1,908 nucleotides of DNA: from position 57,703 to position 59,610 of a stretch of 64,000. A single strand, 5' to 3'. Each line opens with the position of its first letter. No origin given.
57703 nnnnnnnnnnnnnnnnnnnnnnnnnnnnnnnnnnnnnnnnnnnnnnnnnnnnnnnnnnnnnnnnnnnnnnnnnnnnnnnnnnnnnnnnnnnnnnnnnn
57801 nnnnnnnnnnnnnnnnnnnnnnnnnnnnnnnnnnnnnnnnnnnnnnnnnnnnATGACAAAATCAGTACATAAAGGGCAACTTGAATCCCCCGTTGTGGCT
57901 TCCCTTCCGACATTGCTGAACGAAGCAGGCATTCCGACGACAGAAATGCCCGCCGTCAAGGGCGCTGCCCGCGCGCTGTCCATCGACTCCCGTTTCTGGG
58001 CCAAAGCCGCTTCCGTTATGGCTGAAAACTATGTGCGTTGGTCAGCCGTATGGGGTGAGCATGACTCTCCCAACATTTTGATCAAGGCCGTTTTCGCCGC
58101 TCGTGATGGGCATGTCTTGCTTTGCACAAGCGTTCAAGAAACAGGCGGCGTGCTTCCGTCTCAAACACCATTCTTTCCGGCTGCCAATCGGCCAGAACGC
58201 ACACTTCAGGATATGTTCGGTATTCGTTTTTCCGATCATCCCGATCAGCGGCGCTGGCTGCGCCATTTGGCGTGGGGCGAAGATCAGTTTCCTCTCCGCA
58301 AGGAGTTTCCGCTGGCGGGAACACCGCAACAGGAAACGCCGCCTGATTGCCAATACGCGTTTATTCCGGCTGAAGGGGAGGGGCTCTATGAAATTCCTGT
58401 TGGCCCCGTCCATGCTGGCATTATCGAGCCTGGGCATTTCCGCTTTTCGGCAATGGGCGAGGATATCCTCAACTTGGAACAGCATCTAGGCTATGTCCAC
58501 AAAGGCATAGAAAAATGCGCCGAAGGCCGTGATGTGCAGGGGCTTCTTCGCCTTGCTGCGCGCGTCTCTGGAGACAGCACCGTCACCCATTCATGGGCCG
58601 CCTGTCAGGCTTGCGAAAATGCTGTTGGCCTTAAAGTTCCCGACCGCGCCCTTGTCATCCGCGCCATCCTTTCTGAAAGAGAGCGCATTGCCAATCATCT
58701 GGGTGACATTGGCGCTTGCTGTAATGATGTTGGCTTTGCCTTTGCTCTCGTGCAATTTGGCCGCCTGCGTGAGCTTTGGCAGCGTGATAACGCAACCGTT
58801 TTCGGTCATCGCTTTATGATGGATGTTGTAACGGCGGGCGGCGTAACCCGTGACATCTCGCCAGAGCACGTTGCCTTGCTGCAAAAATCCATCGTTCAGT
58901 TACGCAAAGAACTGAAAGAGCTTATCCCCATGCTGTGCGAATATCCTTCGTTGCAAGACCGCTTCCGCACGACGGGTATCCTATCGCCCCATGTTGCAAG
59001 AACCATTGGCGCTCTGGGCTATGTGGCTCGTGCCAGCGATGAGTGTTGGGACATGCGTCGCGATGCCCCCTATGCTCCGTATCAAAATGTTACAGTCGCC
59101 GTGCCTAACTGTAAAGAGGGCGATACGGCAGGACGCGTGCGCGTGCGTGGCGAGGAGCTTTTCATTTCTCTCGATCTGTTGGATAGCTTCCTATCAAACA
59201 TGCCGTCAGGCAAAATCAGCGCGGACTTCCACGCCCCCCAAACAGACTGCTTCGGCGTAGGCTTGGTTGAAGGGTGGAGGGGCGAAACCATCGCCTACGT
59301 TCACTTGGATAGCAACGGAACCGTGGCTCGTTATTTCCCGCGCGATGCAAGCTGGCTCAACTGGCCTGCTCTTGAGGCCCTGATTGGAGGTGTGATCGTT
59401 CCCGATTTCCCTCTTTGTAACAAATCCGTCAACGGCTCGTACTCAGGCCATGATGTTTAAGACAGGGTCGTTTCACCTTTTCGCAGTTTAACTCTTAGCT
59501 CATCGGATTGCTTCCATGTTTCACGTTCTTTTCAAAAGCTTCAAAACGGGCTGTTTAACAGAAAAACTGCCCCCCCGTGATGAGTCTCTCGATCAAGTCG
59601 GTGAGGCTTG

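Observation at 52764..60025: Six-gene Hyf/Hyc-like (hydrogenase-4 / formate-hydrogenlyase-type) membrane complex, minimal gene set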

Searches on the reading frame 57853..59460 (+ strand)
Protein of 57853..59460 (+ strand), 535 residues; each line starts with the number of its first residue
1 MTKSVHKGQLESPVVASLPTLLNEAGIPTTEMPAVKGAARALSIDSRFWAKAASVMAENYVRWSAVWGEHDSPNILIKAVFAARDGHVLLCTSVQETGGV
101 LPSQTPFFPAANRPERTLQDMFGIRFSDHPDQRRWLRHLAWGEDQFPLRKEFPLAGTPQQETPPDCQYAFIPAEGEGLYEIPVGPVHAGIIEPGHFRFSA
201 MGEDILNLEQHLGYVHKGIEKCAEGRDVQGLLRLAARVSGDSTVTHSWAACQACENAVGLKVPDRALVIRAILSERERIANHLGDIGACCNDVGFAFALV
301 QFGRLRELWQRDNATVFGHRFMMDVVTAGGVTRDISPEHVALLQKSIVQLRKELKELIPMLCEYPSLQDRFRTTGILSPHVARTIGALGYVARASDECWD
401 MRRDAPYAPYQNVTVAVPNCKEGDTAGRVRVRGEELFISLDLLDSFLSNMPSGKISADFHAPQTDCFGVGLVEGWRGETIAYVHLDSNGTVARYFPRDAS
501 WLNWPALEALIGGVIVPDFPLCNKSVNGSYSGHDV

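Call 4: search_protein_families(library=pfam, proteins=[window:57853-59460:+])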
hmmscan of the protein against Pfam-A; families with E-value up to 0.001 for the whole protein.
window:57853-59460:+ (535 aa): 3 families
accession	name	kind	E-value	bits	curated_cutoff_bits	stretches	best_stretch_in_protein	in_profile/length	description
PF00346.24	Complex1_49kDa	-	2e-32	112.8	24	1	292-458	1-167/271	Respiratory-chain NADH dehydrogenase, 49 Kd subunit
PF00329.25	Complex1_30kDa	-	2.9e-17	63.8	22.5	1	85-157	52-123/124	Respiratory-chain NADH dehydrogenase, 30 Kd subunit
PF00374.24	NiFeSe_Hases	-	1.2e-08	34.8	25.8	1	217-283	1-67/508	Nickel-dependent hydrogenase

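Call 5: search_protein_families(library=ncbifam, proteins=[window:57853-59460:+])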
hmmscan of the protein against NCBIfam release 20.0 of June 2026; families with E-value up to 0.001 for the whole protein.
window:57853-59460:+ (535 aa): 22 families
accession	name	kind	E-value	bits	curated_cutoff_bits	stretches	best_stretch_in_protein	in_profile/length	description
NF009808.0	PRK13292.1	equivalog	3.8e-52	177.2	1156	1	83-458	306-688/791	NADH-quinone oxidoreductase subunit B/C/D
NF004739.1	PRK06075.1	equivalog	5.9e-52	176.7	360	1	179-458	1-280/384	NADH-quinone oxidoreductase subunit D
TIGR01962.1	NuoD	equivalog_domain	4.6e-44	150.8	459.35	1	199-459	23-283/386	NADH dehydrogenase (quinone) subunit D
NF008728.0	PRK11742.1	equivalog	6e-43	147.1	840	2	184-459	220-495/598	NADH-quinone oxidoreductase subunit C/D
NF040602.1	F420_dehyd_FpoD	exception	6.5e-39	134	600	1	182-531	11-368/372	F420H2 dehydrogenase subunit FpoD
NF008974.0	PRK12322.1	equivalog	5.4e-38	130.9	522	1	183-518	11-349/366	NADH-quinone oxidoreductase subunit D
NF005649.0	PRK07415.1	equivalog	6.1e-28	97.9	583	1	184-455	16-288/394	NAD(P)H-quinone oxidoreductase subunit H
TIGR01961.1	NuoC_fam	subfamily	6.5e-12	46.1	122.45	1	87-155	56-121/122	NADH (or F420H2) dehydrogenase, subunit C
NF004733.0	PRK06074.1-5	equivalog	1.4e-11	44.4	225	1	92-156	92-153/203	NADH-quinone oxidoreductase subunit C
TIGR03295.1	frhA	equivalog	5e-10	38.9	392.5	1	217-363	41-194/412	coenzyme F420 hydrogenase subunit alpha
NF033181.1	NiFeSe_hydrog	equivalog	3.5e-08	32.8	600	1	210-282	31-103/507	nickel-dependent hydrogenase large subunit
NF005856.0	PRK07785.1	equivalog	1.5e-07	31.6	224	1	88-158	160-228/246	NADH-quinone oxidoreductase subunit C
NF004731.0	PRK06074.1-3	equivalog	2.4e-07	30.8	303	1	100-159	95-152/207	NADH-quinone oxidoreductase subunit C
NF045518.1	H2_NiFeSe_large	exception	2.8e-07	29.7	780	1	212-274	33-95/485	NiFeSe hydrogenase large subunit HysA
NF004730.0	PRK06074.1-1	equivalog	6.8e-07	29.3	193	1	100-157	106-161/200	NADH-quinone oxidoreductase subunit C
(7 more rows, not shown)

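Call 6: search_solved_structures(query=window:57853-59460:+, show_alignments=3, max_evalue=0.00001)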
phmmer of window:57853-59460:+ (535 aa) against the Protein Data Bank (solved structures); distinct sequences matched with E-value up to 0.00001: 90 (the best 60 are shown).
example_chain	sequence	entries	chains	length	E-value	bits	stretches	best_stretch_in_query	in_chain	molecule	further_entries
7z0s_E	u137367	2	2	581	1.2e-68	235.4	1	100-532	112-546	Formate hydrogenlyase subunit 5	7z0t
6cfw_L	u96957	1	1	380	3.2e-37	131.7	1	179-515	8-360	Membrane-bound hydrogenase subunit alpha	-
7q5y_B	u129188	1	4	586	5.3e-33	117.7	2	183-448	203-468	NADH-quinone oxidoreductase subunit C/D 2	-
2fug_4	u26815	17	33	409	3.7e-32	115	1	181-455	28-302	NADH-quinone oxidoreductase chain 4 | NADH-QUINONE OXIDOREDUCTASE SUBUNIT 4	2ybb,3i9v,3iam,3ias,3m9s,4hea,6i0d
7awt_D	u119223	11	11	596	5.6e-29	104.5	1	83-459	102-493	NADH-quinone oxidoreductase subunit C/D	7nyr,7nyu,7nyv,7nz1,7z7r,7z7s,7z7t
7p61_C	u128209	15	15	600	5.7e-29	104.4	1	83-459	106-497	NADH-quinone oxidoreductase subunit C/D | NADH-quinone oxidoreductase subunit CD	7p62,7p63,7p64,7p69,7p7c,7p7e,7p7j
9taj_C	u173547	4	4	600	5.7e-29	104.4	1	83-459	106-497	NADH-quinone oxidoreductase subunit C/D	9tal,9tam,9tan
7aqr_D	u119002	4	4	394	2.5e-24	89.1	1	195-459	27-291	NADH dehydrogenase subunit 7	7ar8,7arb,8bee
8bpx_D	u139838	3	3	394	2.5e-24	89.1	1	195-459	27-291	NADH dehydrogenase [ubiquinone] iron-sulfur protein 2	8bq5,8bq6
7ar7_D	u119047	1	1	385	2.5e-24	89.1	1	196-459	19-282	NADH dehydrogenase [ubiquinone] iron-sulfur protein 2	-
8e73_S2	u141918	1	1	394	8.4e-24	87.4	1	184-459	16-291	NDUS2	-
7eu3_H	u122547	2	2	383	2.5e-23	85.8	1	183-454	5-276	NAD(P)H-quinone oxidoreductase subunit H, chloroplastic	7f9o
7zm7_C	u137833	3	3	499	2.8e-23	85.6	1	179-457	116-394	NADH-ubiquinone oxidoreductase 49 kDa subunit-like protein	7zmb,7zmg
7a23_G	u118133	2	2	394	3.1e-23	85.5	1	195-459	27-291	Nad7m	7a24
6hum_H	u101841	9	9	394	1.3e-22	83.5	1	182-455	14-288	NAD(P)H-quinone oxidoreductase subunit H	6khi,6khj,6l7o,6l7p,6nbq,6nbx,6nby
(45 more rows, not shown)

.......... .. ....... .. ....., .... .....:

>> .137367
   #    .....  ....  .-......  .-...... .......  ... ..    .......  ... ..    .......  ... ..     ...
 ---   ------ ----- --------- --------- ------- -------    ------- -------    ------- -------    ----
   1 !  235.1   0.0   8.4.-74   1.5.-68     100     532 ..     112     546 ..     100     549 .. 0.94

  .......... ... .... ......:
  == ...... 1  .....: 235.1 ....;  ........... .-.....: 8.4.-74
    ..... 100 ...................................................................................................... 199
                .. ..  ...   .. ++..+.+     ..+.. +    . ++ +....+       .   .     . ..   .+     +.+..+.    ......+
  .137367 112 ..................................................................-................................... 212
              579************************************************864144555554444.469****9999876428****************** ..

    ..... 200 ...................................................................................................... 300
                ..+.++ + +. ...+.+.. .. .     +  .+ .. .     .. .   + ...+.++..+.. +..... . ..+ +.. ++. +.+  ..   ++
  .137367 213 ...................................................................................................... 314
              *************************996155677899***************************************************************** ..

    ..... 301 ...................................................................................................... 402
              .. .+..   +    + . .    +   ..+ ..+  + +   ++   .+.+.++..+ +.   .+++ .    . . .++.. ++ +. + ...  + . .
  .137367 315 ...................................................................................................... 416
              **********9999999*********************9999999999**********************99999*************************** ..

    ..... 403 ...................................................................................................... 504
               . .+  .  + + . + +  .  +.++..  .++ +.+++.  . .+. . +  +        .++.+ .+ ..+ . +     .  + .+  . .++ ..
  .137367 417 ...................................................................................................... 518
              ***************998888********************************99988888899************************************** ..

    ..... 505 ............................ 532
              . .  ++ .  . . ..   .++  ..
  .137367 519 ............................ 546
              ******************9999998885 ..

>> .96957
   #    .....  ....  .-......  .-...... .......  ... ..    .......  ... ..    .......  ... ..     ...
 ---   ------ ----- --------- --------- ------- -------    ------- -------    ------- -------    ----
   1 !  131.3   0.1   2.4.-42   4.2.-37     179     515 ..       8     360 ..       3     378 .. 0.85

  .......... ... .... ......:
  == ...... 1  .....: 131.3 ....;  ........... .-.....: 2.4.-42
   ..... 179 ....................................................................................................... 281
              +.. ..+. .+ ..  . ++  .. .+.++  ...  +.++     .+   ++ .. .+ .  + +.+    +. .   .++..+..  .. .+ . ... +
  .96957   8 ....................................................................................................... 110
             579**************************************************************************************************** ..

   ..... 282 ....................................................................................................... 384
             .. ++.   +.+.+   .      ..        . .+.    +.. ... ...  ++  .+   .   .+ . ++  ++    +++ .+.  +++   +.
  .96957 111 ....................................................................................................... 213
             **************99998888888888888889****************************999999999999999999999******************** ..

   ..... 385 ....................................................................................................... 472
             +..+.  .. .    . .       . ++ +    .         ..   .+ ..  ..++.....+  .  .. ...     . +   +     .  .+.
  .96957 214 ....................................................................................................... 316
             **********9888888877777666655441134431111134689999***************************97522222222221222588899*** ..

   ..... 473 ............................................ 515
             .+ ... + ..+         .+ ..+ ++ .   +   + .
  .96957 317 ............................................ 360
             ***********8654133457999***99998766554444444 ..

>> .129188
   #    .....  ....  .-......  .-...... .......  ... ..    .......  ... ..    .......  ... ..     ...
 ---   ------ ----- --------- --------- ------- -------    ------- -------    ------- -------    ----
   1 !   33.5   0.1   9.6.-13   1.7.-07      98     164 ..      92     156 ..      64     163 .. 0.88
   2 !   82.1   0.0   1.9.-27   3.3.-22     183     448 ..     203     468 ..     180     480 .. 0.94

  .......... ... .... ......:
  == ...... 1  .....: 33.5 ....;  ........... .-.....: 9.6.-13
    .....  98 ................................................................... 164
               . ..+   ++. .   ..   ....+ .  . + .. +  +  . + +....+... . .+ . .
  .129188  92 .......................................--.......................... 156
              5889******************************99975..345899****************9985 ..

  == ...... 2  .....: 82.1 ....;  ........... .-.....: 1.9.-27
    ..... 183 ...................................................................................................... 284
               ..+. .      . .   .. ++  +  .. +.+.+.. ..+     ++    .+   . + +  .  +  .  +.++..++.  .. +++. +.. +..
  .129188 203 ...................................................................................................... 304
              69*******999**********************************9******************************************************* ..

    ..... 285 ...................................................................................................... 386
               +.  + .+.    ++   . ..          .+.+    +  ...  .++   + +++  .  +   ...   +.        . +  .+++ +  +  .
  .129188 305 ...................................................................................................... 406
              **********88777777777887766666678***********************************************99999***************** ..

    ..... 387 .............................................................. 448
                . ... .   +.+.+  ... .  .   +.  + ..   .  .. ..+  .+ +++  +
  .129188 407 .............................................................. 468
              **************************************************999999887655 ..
